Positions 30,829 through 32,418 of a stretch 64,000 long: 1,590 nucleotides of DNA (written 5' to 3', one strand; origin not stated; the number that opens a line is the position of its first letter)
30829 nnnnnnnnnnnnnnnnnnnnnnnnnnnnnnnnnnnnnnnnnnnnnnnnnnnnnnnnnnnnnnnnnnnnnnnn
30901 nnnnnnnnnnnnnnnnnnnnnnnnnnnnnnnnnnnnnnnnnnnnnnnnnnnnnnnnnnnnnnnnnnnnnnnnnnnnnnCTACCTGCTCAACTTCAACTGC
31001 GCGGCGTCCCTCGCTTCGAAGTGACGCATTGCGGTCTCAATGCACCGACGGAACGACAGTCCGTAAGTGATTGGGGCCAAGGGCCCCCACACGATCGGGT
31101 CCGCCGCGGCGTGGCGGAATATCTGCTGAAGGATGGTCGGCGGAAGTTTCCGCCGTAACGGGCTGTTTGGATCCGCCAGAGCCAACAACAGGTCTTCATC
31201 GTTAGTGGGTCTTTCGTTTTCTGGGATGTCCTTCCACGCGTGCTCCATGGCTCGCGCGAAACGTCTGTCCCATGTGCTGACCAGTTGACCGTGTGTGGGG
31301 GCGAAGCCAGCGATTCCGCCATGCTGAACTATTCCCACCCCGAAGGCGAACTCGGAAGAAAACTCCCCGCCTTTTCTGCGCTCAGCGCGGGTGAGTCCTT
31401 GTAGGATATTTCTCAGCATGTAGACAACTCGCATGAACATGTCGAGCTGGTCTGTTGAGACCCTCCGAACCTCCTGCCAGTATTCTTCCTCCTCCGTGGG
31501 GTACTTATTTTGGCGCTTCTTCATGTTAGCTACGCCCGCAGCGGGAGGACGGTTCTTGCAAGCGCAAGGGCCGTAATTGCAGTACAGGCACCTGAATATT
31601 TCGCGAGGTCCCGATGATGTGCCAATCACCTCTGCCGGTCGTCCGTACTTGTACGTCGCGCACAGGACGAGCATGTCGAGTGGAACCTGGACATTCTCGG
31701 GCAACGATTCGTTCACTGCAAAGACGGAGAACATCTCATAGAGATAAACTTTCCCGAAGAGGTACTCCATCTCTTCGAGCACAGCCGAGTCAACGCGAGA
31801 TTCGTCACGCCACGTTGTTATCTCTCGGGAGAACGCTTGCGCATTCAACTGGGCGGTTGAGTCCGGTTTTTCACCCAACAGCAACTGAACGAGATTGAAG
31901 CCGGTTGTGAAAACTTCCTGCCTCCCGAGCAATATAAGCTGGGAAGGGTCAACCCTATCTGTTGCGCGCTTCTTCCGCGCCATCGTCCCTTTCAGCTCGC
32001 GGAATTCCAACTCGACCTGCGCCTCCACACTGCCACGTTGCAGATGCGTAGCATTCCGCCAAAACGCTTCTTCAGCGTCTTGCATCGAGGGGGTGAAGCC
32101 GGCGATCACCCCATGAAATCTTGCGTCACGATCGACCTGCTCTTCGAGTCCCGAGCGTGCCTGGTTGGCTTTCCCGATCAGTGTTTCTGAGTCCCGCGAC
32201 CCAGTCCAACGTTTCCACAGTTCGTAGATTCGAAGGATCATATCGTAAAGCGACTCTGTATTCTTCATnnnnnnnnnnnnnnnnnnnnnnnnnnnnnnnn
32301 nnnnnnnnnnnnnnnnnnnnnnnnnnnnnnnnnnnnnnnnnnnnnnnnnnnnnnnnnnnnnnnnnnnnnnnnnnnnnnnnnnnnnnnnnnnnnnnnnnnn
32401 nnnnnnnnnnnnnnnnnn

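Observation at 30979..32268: Strongly GC-rich orphan gene with an internal duplication and a Cys4 cluster, embedded in a deoxynucleotide-catabolism locus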

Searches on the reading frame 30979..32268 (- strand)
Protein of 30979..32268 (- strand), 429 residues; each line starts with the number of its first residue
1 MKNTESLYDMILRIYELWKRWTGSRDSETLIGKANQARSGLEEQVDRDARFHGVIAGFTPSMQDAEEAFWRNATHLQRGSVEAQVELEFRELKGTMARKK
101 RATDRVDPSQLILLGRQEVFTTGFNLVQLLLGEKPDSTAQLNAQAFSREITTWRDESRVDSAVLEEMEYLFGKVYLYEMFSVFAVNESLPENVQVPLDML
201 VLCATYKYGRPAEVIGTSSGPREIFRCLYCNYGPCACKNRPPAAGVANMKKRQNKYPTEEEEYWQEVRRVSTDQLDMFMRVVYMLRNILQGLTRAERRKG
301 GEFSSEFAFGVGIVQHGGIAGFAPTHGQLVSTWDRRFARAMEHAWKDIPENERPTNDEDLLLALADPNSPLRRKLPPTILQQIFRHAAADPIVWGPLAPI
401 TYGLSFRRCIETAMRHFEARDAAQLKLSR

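Call 4: search_protein_families(library=pfam, proteins=[window:30979-32268:-], max_evalue=0.1)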
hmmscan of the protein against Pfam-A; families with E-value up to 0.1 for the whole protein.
window:30979-32268:- (429 aa): 0 families

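Call 5: search_protein_families(library=ncbifam, proteins=[window:30979-32268:-], max_evalue=0.1)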
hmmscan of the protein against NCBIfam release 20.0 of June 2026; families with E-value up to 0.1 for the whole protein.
window:30979-32268:- (429 aa): 0 families

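Call 6: search_protein_families(library=padloc, proteins=[window:30979-32268:-], max_evalue=0.1)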
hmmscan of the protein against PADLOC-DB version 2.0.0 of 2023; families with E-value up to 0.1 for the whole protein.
window:30979-32268:- (429 aa): 0 families

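Call 9: find_homologous_proteins(query=window:30979-32268:-, max_evalue=0.01)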
Query window:30979-32268:- (429 aa): 3 proteins with E <= 0.01 among 8000 candidates.
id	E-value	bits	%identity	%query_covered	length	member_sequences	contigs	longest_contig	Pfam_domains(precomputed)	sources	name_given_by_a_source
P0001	3.4e-292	986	100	100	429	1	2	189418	-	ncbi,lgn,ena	-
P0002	4.9e-95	337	41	96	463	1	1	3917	-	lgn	-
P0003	1.2e-93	332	42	96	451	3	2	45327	-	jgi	-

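Call 10: search_solved_structures(query=window:30979-32268:-, max_evalue=10)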
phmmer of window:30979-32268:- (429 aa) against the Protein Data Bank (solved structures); distinct sequences matched with E-value up to 10: 1.
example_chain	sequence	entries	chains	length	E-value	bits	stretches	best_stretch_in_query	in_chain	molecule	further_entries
8iym_A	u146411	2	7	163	1.5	10.7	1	249-314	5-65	N-acetyltransferase domain-containing protein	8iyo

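Call 11: search_protein_families(library=phrogs, proteins=[window:30979-32268:-], max_evalue=1)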
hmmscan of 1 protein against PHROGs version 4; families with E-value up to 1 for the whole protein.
window:30979-32268:- (429 aa): 1 family
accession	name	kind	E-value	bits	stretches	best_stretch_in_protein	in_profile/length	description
phrog_14712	-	moron, auxiliary metabolic gene and host takeover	0.35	11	1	19-61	151-193/322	chitinase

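Call 12: find_encoding_contigs(protein=P0003, flank=10000)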
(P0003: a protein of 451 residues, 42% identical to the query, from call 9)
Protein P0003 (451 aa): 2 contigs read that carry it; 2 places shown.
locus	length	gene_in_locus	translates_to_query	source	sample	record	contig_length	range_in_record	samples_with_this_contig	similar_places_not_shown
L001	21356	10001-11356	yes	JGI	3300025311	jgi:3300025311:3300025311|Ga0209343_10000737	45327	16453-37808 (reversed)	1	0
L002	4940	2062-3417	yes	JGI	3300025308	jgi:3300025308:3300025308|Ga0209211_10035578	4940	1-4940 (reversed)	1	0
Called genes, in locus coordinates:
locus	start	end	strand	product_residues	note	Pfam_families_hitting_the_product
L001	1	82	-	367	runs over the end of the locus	PF01098:FTSW_RODA_SPOVE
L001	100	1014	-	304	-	-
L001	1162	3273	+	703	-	PF02518:HATPase_c, PF00204:DNA_gyraseB, PF01751:Toprim, PF00986:DNA_gyraseB_C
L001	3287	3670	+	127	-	-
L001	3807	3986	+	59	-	PF00584:SecE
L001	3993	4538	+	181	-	PF02357:NusG, PF00467:KOW (weak)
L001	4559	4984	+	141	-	PF03946:Ribosomal_L11_N, PF00298:Ribosomal_L11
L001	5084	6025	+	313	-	PF00056:Ldh_1_N, PF02866:Ldh_1_C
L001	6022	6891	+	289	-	PF07648:Kazal_2 (weak), PF22311:DUF6970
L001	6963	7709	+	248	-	PF00687:Ribosomal_L1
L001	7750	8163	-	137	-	PF05014:Nuc_deoxyrib_tr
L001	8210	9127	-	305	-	PF01978:TrmB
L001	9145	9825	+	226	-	PF12917:YfbR-like, PF13023:HD_3, PF01966:HD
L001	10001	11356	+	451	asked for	-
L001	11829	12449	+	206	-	PF12917:YfbR-like, PF13023:HD_3, PF01966:HD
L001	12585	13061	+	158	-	PF00383:dCMP_cyt_deam_1, PF14437:MafB19-deam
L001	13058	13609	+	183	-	PF13207:AAA_17 (weak), PF13238:AAA_18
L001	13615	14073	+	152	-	PF00692:dUTPase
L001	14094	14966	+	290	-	PF00303:Thymidylat_synt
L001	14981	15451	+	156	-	PF00186:DHFR_1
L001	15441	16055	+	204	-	PF02223:Thymidylate_kin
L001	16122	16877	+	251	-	PF25231:DUF7847 (weak), PF06790:UPF0259 (weak), PF10110:GPDPase_memb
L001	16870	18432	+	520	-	PF02934:GatB_N, PF02637:GatB_Yqey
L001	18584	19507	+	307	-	PF02729:OTCace_N, PF00185:OTCace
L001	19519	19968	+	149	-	PF01948:PyrI, PF02748:PyrI_C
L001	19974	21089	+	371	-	PF01979:Amidohydro_1, PF12890:DHOase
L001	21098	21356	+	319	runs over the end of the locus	PF02729:OTCace_N, PF00185:OTCace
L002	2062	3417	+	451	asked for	-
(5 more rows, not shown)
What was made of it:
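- L001 already has a classical trimeric dUTPase in the same locus (call 12).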

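Call 13: find_encoding_contigs(protein=P0002, flank=10000)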
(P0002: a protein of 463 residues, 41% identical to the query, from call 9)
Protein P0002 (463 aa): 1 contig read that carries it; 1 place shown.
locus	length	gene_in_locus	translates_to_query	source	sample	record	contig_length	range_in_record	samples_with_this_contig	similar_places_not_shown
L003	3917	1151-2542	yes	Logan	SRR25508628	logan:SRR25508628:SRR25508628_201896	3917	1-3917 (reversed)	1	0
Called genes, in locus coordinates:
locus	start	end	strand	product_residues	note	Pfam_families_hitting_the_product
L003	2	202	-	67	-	?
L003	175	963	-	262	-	PF01978:TrmB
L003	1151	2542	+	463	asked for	-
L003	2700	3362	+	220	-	PF12917:YfbR-like, PF13023:HD_3, PF01966:HD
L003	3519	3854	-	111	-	-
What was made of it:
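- Its position within the module varies: before one HD in most loci, between two HD genes in L001 (calls 12, 13).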

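Call 14: find_encoding_contigs(protein=P0001, flank=10000)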
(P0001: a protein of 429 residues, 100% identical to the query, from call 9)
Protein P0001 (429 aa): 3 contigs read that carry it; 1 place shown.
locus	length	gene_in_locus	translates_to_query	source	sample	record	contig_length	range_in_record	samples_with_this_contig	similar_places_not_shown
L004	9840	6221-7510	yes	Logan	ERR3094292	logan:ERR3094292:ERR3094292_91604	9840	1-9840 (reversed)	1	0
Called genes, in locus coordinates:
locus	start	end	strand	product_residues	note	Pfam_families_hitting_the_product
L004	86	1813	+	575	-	-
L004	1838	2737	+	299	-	PF01435:Peptidase_M48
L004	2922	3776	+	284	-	PF06691:DUF1189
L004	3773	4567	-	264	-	PF02673:BacA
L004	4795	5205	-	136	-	PF05014:Nuc_deoxyrib_tr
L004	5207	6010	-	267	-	PF01978:TrmB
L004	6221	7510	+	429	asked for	-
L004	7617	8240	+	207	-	PF12917:YfbR-like, PF13023:HD_3, PF01966:HD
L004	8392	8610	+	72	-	-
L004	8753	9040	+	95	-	-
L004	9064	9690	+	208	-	PF12917:YfbR-like, PF13023:HD_3, PF01966:HD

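Call 23: list_cluster_members(proteins=[P0001, P0002, P0003])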
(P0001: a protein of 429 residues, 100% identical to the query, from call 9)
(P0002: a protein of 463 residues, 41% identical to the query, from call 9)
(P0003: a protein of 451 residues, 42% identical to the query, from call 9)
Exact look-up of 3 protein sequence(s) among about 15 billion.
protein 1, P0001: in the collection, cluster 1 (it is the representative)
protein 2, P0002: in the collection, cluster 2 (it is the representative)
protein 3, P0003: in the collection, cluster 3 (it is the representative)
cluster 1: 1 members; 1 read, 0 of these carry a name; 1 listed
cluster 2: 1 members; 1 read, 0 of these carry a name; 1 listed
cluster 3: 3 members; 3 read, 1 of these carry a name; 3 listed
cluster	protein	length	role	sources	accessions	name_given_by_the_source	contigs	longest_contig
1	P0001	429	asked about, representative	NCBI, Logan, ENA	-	-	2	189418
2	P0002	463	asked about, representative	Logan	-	-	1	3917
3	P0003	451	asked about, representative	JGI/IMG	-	-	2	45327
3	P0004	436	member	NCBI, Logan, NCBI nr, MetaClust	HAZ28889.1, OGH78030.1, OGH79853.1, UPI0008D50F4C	MAG TPA: hypothetical protein DCY48_03905 [Candidatus Magasanikbacteria bacterium] | MAG: hypothetical protein A3I74_01605 [Candidatus Magasanikbacteria bacterium ... | status=active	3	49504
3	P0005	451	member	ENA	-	-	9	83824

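Call 25: search_protein_representatives(alignment_id=A1)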
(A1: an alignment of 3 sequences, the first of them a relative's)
Query: 3 sequences, 454 profile positions. Proteins with E-value up to 0.001 (for the whole library): 6; up to 1e-10: 5; up to 1e-30: 4. The best 6 are listed.
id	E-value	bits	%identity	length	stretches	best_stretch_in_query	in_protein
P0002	1.2e-273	924.1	-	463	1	1-453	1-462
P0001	7.1e-230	779.8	-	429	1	9-449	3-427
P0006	5.6e-98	345.1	-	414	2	5-357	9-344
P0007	1.6e-50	188.6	-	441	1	1-450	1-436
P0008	1.2e-22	96.8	-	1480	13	39-105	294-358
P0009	5.0e-04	35.4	-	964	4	32-99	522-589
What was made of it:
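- On Horizontally acquired island: No donor outside the family's own locus type was found in 1.84e9 representatives (call 25).
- Closest known: Single-gene GC-rich islands from horizontal transfer, such as the PIN-PhoH. Different: The orphan has no relatives outside its own locus type (call 25).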

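Call 27: find_encoding_contigs(protein=P0006, flank=10000)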
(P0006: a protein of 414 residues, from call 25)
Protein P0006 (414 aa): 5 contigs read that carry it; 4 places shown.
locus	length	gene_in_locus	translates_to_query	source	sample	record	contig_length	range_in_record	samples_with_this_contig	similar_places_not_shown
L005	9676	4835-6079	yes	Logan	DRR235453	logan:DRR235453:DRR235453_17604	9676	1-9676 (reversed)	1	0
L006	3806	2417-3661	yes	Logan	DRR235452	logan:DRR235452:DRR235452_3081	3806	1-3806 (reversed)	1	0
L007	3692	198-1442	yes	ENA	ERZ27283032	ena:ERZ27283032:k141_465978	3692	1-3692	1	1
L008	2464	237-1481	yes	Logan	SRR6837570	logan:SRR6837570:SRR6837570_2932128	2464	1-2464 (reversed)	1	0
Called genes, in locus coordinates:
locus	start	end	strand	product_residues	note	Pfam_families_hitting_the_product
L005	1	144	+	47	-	?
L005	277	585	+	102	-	PF05635:23S_rRNA_IVP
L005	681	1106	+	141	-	PF03946:Ribosomal_L11_N, PF00298:Ribosomal_L11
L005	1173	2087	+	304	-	PF03891:DUF333 (weak)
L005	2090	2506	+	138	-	-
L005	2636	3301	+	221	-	PF00687:Ribosomal_L1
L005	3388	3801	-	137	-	PF05014:Nuc_deoxyrib_tr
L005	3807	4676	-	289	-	PF01978:TrmB, PF08221:HTH_9 (weak)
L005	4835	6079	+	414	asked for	-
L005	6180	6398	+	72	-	-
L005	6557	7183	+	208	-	PF12917:YfbR-like, PF13023:HD_3, PF01966:HD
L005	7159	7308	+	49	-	-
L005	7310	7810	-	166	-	-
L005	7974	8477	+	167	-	PF00383:dCMP_cyt_deam_1, PF14437:MafB19-deam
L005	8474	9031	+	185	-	PF13238:AAA_18, PF13207:AAA_17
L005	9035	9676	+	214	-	?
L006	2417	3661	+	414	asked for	-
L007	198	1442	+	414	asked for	-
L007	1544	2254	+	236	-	PF12917:YfbR-like, PF13023:HD_3, PF01966:HD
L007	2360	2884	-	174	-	-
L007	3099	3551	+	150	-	PF00383:dCMP_cyt_deam_1, PF14437:MafB19-deam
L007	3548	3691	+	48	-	?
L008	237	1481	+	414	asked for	-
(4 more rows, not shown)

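Call 28: find_encoding_contigs(protein=P0007, flank=10000)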
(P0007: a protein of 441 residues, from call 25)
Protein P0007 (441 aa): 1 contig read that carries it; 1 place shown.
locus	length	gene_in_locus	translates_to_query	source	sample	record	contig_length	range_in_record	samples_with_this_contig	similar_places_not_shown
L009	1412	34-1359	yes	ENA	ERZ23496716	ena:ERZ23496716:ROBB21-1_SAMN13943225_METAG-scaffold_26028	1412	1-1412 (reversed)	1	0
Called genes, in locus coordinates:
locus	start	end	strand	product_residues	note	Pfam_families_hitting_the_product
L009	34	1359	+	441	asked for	-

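Call 29: predict_structure(alignment_id=A1)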
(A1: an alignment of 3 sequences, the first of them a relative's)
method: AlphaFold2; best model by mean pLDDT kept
length: 429 residues; sequences in the alignment: 3
mean_pLDDT: 55.1   pTM: 0.54
mean pLDDT of the five models: 55.1, 51.8, 51.0, 47.2, 41.9
residues with pLDDT >= 90: 0; 70-90: 132; 50-70: 100; < 50: 197
segments of 3 or more residues with pLDDT < 50: 1-4, 205-346, 354-396, 426-429
pLDDT, mean of each block of 10 residues (from residue 1): 51 74 62 69 75 82 85 80 81 74 59 69 70 67 67 78 88 78 66 54 47 35 36 34 28 32 34 39 45 35 36 38 34 33 45 44 42 38 35 42 71 71 48
secondary structure, 60 per line:
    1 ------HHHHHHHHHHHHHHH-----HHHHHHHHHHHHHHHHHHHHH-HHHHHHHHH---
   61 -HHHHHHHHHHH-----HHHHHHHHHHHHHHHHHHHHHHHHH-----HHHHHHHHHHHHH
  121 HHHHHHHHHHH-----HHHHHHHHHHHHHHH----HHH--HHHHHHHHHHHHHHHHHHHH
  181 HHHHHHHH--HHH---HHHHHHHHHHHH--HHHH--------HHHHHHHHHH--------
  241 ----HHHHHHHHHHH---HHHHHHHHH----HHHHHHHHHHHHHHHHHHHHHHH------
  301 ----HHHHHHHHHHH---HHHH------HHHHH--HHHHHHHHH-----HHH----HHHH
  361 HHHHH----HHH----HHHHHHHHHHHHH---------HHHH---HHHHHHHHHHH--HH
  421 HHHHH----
elements in order: H7-21 H27-47 H49-57 H62-72 H78-102 H108-131 H137-151 H161-188 H197-208 H211-214 H223-232 H245-255 H259-267 H272-294 H305-315 H319-322 H329-333 H336-344 H357-365 H377-389 H399-402 H406-416 H419-425

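Call 33: find_related_loci(query=A2, collection=genome_contigs, flank=10000)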
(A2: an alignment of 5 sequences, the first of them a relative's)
Query A2 (429 aa) in genome_contigs; peptide patterns used: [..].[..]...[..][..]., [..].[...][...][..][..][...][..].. (x = any residue, [..] = any of these).
236 stretches matched a pattern; 1 encode a relative of the query (tblastn E <= 1e-3); 1 distinct loci.
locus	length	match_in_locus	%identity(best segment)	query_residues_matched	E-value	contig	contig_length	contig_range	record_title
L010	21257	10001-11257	42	6-417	1e-101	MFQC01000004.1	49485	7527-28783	MAG: Candidatus Magasanikbacteria bacterium RIFCSPHIGHO2_02_FULL_48_18 rifcsphigho2_02_scaffold_1301, whole genome shotg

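Call 34: search_solved_structures(query=A2, max_evalue=10, show_alignments=2)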
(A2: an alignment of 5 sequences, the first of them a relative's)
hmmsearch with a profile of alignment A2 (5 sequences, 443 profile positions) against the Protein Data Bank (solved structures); distinct sequences matched with E-value up to 10: 3.
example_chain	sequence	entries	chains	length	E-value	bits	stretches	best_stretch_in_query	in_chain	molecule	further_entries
6kos_A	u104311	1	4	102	0.08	14.9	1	40-117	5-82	SUWA (Super WA20)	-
4l8i_A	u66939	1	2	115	0.16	14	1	54-114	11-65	RSV epitope scaffold FFL_005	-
9s4q_Mt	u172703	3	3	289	0.97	11.4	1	65-161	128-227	Kinetochore-associated protein MTW1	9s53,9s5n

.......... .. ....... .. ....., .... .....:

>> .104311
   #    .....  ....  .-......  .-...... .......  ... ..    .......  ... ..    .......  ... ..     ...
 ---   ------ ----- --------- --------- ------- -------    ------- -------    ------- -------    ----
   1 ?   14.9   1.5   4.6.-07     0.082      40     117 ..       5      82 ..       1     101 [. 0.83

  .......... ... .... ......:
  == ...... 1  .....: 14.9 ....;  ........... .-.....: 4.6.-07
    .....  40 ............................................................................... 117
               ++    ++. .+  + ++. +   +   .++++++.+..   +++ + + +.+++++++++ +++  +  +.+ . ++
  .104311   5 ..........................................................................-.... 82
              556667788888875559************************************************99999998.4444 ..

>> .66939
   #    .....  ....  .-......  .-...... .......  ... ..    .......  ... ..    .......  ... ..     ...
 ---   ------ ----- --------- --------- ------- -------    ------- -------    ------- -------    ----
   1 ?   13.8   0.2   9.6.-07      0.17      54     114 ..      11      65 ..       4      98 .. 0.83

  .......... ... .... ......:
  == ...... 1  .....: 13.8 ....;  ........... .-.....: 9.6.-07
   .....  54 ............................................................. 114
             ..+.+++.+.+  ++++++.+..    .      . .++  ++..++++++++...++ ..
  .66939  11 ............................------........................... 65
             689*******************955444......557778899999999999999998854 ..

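Call 35: find_related_loci(query=A2, collection=metagenome_contigs, flank=6000)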
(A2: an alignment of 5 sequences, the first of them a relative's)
Query A2 (429 aa) in metagenome_contigs; peptide patterns used: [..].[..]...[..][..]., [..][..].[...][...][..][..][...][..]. (x = any residue, [..] = any of these).
414 stretches matched a pattern; 1 encode a relative of the query (tblastn E <= 1e-3); 1 distinct loci.
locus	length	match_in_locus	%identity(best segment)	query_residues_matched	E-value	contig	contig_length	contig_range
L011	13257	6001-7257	42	6-417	1e-101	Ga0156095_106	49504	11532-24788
